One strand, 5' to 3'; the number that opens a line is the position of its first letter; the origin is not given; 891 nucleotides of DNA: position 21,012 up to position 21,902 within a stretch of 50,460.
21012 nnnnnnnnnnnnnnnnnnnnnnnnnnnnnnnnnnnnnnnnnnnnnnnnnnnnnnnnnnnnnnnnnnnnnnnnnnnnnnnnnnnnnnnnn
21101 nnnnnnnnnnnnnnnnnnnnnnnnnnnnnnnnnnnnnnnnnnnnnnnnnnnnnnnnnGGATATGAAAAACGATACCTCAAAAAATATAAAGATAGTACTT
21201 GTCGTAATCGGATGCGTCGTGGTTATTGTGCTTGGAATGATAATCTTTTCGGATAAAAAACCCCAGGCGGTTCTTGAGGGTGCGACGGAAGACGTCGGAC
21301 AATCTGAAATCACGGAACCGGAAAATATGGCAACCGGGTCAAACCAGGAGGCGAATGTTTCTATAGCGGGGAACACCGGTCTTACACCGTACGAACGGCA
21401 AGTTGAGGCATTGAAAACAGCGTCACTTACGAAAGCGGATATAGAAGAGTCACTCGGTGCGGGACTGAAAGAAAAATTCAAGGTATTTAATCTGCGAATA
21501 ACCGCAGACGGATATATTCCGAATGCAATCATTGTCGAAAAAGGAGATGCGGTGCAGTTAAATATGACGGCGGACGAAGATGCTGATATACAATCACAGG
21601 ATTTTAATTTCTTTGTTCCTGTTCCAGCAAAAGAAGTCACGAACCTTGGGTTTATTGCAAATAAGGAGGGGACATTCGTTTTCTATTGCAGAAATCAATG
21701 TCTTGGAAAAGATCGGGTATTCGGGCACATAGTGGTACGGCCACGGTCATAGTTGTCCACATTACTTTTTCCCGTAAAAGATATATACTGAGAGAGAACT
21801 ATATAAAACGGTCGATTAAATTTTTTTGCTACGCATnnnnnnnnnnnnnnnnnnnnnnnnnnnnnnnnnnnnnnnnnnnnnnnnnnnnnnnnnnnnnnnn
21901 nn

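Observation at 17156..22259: Third instance of the pairing: 1333-aa surface protein with its cupredoxin-like partner starting 4 nt after its stop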

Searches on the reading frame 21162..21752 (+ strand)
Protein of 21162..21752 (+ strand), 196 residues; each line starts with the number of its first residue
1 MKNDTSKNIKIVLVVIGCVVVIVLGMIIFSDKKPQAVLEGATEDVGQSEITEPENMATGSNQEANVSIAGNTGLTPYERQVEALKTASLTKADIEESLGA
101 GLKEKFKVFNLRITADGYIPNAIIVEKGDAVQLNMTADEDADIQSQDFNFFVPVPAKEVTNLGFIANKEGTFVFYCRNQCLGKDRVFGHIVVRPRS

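Call 7: search_protein_families(library=pfam, proteins=[window:21162-21752:+], max_evalue=0.1)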
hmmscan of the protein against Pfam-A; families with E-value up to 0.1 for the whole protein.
window:21162-21752:+ (196 aa): 4 families
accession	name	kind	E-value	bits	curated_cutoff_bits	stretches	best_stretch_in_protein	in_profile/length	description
PF13473.12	Cupredoxin_1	-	5.1e-06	26.9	27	1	103-192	17-104/104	Cupredoxin-like domain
PF03197.19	FRD2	-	0.066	14.4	29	0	105-161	12-68/96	Bacteriophage FRD2 protein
PF23906.1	DUF7248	-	0.075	13.5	27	0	4-30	5-31/58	Family of unknown function (DUF7248)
PF16267.10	DUF4920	-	0.077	13.5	25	0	122-158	21-57/87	Domain of unknown function (DUF4920)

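Call 17: find_homologous_proteins(query=window:21162-21752:+, max_evalue=0.001)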
Query window:21162-21752:+ (196 aa): 12 proteins with E <= 0.001 among 200 candidates.
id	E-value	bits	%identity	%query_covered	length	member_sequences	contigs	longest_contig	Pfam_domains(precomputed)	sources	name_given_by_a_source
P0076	2.0e-122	424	100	100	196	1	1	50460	PF13473.13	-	-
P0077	2.5e-121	420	99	100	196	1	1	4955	PF13473.13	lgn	-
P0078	3.5e-113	393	91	100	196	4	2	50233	PF13473.13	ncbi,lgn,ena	-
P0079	7.9e-103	360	86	100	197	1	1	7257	PF13473.13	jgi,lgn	jgi:heme/copper-type cytochrome/quinol oxidase subunit 2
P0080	4.9e-78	279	69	97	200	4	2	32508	PF13473.13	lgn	-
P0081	3.2e-58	214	64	78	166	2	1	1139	-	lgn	-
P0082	3.6e-53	198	46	98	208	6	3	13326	PF13473.13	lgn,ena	-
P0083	2.8e-51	192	51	97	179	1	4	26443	PF13473.13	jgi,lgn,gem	-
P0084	3.9e-50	188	55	82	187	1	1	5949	PF13473.13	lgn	-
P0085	1.9e-49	186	56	79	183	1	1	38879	PF13473.13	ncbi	-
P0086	4.2e-49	185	65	63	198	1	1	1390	PF13473.13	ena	-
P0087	1.0e-48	183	55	79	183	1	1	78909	PF13473.13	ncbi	ncbi:MAG: hypothetical protein AB1333_02315 [Patescibacteria group bacterium]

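Call 19: find_encoding_contigs(protein=P0083, flank=8000, max_places=3)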
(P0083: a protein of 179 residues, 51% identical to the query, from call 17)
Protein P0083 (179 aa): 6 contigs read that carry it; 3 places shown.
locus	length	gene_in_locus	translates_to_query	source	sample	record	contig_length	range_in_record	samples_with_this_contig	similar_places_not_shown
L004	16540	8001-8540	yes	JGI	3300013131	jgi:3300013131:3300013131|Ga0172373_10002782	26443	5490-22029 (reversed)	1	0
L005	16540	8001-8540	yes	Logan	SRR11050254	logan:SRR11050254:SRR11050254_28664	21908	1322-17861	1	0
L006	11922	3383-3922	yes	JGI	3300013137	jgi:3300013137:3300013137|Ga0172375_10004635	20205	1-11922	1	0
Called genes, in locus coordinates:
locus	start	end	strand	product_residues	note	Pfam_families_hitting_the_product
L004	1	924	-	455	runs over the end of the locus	PF01501:Glyco_transf_8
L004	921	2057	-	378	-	PF13439:Glyco_transf_4, PF20706:GT4-conflict, PF00534:Glycos_transf_1, PF13692:Glyco_trans_1_4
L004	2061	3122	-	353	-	PF00535:Glycos_transf_2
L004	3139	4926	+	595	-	-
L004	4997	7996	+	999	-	PF00041:fn3 (faint), PF00754:F5_F8_type_C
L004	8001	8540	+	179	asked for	PF13473:Cupredoxin_1 (weak)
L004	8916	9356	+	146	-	-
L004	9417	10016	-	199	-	PF21176:RecR_HhH, PF13662:Toprim_4 (weak), PF21175:RecR_C (weak)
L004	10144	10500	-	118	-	PF05635:23S_rRNA_IVP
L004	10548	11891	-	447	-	PF00772:DnaB, PF13481:AAA_25, PF03796:DnaB_C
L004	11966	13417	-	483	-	PF01406:tRNA-synt_1e, PF09334:tRNA-synt_1g (weak), PF00133:tRNA-synt_1 (weak), PF09190:DALR_2 (weak)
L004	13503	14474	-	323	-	-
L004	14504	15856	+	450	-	PF00932:LTD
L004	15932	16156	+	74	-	-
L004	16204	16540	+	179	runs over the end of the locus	PF00588:SpoU_methylase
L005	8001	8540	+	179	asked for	PF13473:Cupredoxin_1 (weak)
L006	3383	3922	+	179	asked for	PF13473:Cupredoxin_1 (weak)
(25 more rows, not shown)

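Call 20: find_encoding_contigs(protein=P0082, flank=8000, max_places=3)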
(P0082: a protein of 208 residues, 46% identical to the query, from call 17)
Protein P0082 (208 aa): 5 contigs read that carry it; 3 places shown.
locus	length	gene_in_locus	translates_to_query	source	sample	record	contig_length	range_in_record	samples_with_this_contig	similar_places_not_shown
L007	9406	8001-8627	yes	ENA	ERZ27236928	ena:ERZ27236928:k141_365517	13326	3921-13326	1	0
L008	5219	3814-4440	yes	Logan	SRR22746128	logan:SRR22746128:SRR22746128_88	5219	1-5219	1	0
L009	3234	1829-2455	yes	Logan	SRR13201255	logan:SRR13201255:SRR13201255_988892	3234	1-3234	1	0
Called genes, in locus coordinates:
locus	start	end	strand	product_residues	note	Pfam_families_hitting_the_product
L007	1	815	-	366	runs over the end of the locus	-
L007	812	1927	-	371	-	PF13439:Glyco_transf_4, PF20706:GT4-conflict, PF00534:Glycos_transf_1, PF13692:Glyco_trans_1_4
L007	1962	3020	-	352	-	PF00535:Glycos_transf_2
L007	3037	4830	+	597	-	-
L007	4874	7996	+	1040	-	PF00041:fn3 (faint)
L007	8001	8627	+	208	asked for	PF13473:Cupredoxin_1 (weak)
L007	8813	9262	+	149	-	-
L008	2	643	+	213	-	?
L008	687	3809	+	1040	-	PF00041:fn3 (faint)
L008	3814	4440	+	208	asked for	PF13473:Cupredoxin_1 (weak)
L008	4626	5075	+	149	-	-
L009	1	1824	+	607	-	?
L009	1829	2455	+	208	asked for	PF13473:Cupredoxin_1 (weak)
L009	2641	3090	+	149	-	-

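Call 21: find_encoding_contigs(protein=P0080, flank=8000, max_places=3)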
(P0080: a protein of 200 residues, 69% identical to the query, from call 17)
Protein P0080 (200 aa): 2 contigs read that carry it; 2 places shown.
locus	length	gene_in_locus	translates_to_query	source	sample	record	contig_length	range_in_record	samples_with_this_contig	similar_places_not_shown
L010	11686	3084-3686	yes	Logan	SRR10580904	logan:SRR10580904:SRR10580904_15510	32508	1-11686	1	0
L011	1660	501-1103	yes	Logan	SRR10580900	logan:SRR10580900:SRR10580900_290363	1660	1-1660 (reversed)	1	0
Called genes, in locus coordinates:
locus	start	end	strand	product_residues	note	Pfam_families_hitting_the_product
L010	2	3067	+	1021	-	?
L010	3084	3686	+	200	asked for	PF13473:Cupredoxin_1 (weak)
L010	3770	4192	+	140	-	-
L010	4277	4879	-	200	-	PF21176:RecR_HhH (weak), PF21175:RecR_C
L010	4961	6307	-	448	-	PF00772:DnaB, PF13481:AAA_25, PF03796:DnaB_C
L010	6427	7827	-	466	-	PF01406:tRNA-synt_1e, PF09334:tRNA-synt_1g, PF00133:tRNA-synt_1, PF01921:tRNA-synt_1f (weak), PF09334:tRNA-synt_1g (weak), PF09190:DALR_2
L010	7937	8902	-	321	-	-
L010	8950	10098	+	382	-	PF00932:LTD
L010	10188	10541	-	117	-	-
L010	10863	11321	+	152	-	-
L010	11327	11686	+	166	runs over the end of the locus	PF00588:SpoU_methylase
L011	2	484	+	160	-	?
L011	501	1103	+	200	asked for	PF13473:Cupredoxin_1 (weak)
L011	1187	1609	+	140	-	-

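Call 22: search_protein_families(library=ncbifam, proteins=[window:21162-21752:+], max_evalue=0.01)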
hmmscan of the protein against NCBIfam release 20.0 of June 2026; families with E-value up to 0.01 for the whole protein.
window:21162-21752:+ (196 aa): 2 families
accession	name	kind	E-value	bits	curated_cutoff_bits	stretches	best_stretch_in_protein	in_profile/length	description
TIGR04246.1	nitrous_NosZ_Gp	equivalog_domain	3.3e-05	22.4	625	1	105-182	484-565/578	Sec-dependent nitrous-oxide reductase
NF052460.1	L-NosZ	equivalog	0.0006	18.4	700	1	60-180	334-465/480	clade III lactonase-type nitrous-oxide reductase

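Call 39: find_related_loci(query=A2, collection=genome_contigs, flank=8000)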
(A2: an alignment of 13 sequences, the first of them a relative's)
Query A2 (196 aa) in genome_contigs; peptide patterns used: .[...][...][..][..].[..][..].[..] (x = any residue, [..] = any of these).
125 stretches matched a pattern; 8 encode a relative of the query (tblastn E <= 1e-3); 8 distinct loci.
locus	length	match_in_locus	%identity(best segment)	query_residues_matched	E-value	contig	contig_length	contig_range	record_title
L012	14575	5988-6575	91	1-196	1e-108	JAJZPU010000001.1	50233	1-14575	MAG: bacterium isolate SKS1.bin17 NODE_1122_length_50233_cov_3.585758, whole genome shotgun sequence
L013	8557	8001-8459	65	43-195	2e-65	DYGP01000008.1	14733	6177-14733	MAG TPA_asm: Candidatus Paceibacter sp. isolate BE2012_7_51_7 Afr_mines_BE2012_1853_length_14733_cov_2_923559, whole gen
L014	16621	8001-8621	46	5-196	2e-61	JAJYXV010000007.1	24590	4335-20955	MAG: bacterium isolate FK3.bin69 NODE_3957_length_24590_cov_1.880595, whole genome shotgun sequence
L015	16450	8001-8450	56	42-196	1e-48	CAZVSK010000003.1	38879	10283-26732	MAG TPA_asm: uncultured Candidatus Saccharibacteria bacterium isolate binchicken_co22_239 genome assembly, contig: NODE_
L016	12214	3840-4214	43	69-195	4e-29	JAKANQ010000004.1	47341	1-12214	MAG: bacterium isolate WY5.bin81 NODE_1050_length_47341_cov_6.672597, whole genome shotgun sequence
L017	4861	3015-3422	21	27-174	3e-6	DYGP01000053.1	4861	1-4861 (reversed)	MAG TPA_asm: Candidatus Paceibacter sp. isolate BE2012_7_51_7 Afr_mines_BE2012_6058_length_4861_cov_2_495839, whole geno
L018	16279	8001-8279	32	94-180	4e-6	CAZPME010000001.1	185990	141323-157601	MAG TPA_asm: uncultured Candidatus Poseidoniales archaeon isolate SRP260945_co1_349 genome assembly, contig: NODE_29_len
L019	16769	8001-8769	26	109-193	9e-6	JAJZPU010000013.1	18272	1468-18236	MAG: bacterium isolate SKS1.bin17 NODE_5459_length_18272_cov_3.050868, whole genome shotgun sequence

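Call 44: predict_structure(alignment_id=A2)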
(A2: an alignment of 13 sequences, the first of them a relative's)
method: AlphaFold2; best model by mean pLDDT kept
length: 196 residues; sequences in the alignment: 13
mean_pLDDT: 77.0   pTM: 0.59
mean pLDDT of the five models: 77.0, 75.0, 74.5, 73.7, 73.0
residues with pLDDT >= 90: 95; 70-90: 47; 50-70: 14; < 50: 40
segments of 3 or more residues with pLDDT < 50: 1-3, 32-67
pLDDT, mean of each block of 10 residues (from residue 1): 55 81 73 37 32 34 41 82 93 88 88 95 95 96 92 96 93 94 89 92
secondary structure, 60 per line:
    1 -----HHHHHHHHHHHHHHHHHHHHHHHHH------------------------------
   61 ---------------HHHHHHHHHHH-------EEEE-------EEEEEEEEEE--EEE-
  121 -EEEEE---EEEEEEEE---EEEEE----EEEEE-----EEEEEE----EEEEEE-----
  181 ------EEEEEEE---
elements in order: H6-30 H76-86 E94-97 E105-114 E117-119 E122-126 E130-137 E141-145 E150-154 E160-165 E170-175 E187-193

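Call 50: fold_search(model_id=the predicted structure, library=pdb)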
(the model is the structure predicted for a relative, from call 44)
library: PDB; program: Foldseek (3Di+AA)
matches with E <= 10: 1228; with E <= 0.001: 337
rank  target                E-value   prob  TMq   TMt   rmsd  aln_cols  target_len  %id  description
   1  1fwx_A                6.2e-07  1.00  0.43  0.15   9.7       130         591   16  CRYSTAL STRUCTURE OF NITROUS OXIDE REDUCTASE FROM P. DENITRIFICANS (released 2001-09-25)
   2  5u7n_G                7.0e-07  1.00  0.42  0.71   7.1       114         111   21  CRYSTAL STRUCTURE OF A CHIMERIC CUA DOMAIN (SUBUNIT II) OF CYTOCHROME BA3 FROM THERMUS THERMOPHILUS WITH THE AMICYANIN (released 2017-11-22)
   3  5u7n_B                7.4e-07  1.00  0.42  0.69   6.9       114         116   21  CRYSTAL STRUCTURE OF A CHIMERIC CUA DOMAIN (SUBUNIT II) OF CYTOCHROME BA3 FROM THERMUS THERMOPHILUS WITH THE AMICYANIN (released 2017-11-22)
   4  1fwx_B                8.9e-07  1.00  0.43  0.15   9.7       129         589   16  CRYSTAL STRUCTURE OF NITROUS OXIDE REDUCTASE FROM P. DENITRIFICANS (released 2001-09-25)
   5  5u7n_F                1.0e-06  1.00  0.42  0.72   7.0       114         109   20  CRYSTAL STRUCTURE OF A CHIMERIC CUA DOMAIN (SUBUNIT II) OF CYTOCHROME BA3 FROM THERMUS THERMOPHILUS WITH THE AMICYANIN (released 2017-11-22)
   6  2iwf_A                1.2e-06  1.00  0.42  0.15   9.6       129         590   19  Resting form of pink nitrous oxide reductase from Achromobacter Cycloclastes (released 2006-08-16)
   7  6pty_A                1.3e-06  1.00  0.43  0.68   7.1       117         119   20  Soluble model of human CuA (Tt3Lh) (released 2019-11-20)
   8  5ndc_B                1.4e-06  1.00  0.43  0.50   2.6       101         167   24  Structure of ba3-type cytochrome c oxidase from Thermus thermophilus by serial femtosecond crystallography (released 2017-08-23)
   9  4hcg_A                1.4e-06  1.00  0.40  0.77   2.7       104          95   15  Uncharacterized Cupredoxin-like Domain Protein Cupredoxin_1 with Zinc bound from Bacillus anthracis (released 2012-10-17)
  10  5u7n_E                1.6e-06  1.00  0.42  0.70   6.9       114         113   21  CRYSTAL STRUCTURE OF A CHIMERIC CUA DOMAIN (SUBUNIT II) OF CYTOCHROME BA3 FROM THERMUS THERMOPHILUS WITH THE AMICYANIN (released 2017-11-22)
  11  2cua_A                1.7e-06  1.00  0.44  0.69   6.8       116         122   22  THE CUA DOMAIN OF CYTOCHROME BA3 FROM THERMUS THERMOPHILUS (released 1999-05-28)
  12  1fwx_C                2.1e-06  1.00  0.43  0.15   9.7       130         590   18  CRYSTAL STRUCTURE OF NITROUS OXIDE REDUCTASE FROM P. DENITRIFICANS (released 2001-09-25)
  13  4hcf_B                2.3e-06  1.00  0.40  0.77   4.4       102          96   19  Crystal Structure of Uncharacterized Cupredoxin-like Domain Protein Cupredoxin_1 with Copper Bound from Bacillus anthr (released 2012-10-17)
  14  6ptt_A                2.3e-06  1.00  0.44  0.69   7.0       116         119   21  Soluble model of Arabidopsis thaliana CuA (Tt3LAt) (released 2019-11-20)
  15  2qpe_B                2.4e-06  1.00  0.42  0.49   1.7        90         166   28  An unexpected outcome of surface-engineering an integral membrane protein: Improved crystallization of cytochrome ba3  (released 2007-12-11)
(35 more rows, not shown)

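Call 52: search_protein_representatives(alignment_id=A2)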
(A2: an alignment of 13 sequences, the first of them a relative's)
Query: 13 sequences, 191 profile positions. Proteins with E-value up to 0.001 (for the whole library): 5505; up to 1e-10: 961; up to 1e-30: 6. The best 150 are listed.
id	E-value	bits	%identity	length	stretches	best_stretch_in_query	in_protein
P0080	5.3e-77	274.3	-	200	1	1-191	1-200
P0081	7.6e-59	215.1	-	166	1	55-190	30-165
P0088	6.9e-48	179.4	-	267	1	53-190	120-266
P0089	4.5e-38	147.4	-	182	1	1-188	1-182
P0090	8.3e-35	136.7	-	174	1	9-188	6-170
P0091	1.8e-33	132.4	-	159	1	1-188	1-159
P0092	5.7e-27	111.2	-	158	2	98-187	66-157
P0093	5.7e-26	107.9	-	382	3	100-188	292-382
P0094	1.3e-25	106.8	-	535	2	4-188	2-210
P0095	5.1e-25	104.8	-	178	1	1-188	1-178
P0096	7.9e-25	104.2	-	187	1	5-187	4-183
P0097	2.5e-24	102.5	-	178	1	5-188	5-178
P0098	1.0e-23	100.5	-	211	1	4-189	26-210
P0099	1.1e-23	100.4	-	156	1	69-190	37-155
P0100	1.8e-23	99.8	-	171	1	8-189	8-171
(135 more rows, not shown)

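Call 53: find_related_loci(query=A2, collection=metagenome_contigs, flank=6000)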
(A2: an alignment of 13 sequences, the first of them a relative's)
Query A2 (196 aa) in metagenome_contigs; peptide patterns used: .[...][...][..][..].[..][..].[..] (x = any residue, [..] = any of these).
139 stretches matched a pattern; 3 encode a relative of the query (tblastn E <= 1e-3); 3 distinct loci.
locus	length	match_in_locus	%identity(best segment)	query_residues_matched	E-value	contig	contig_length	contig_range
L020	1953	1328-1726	68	64-196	2e-63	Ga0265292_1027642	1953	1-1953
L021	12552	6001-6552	50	1-196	8e-61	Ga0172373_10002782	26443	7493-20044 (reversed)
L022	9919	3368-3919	50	1-196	8e-61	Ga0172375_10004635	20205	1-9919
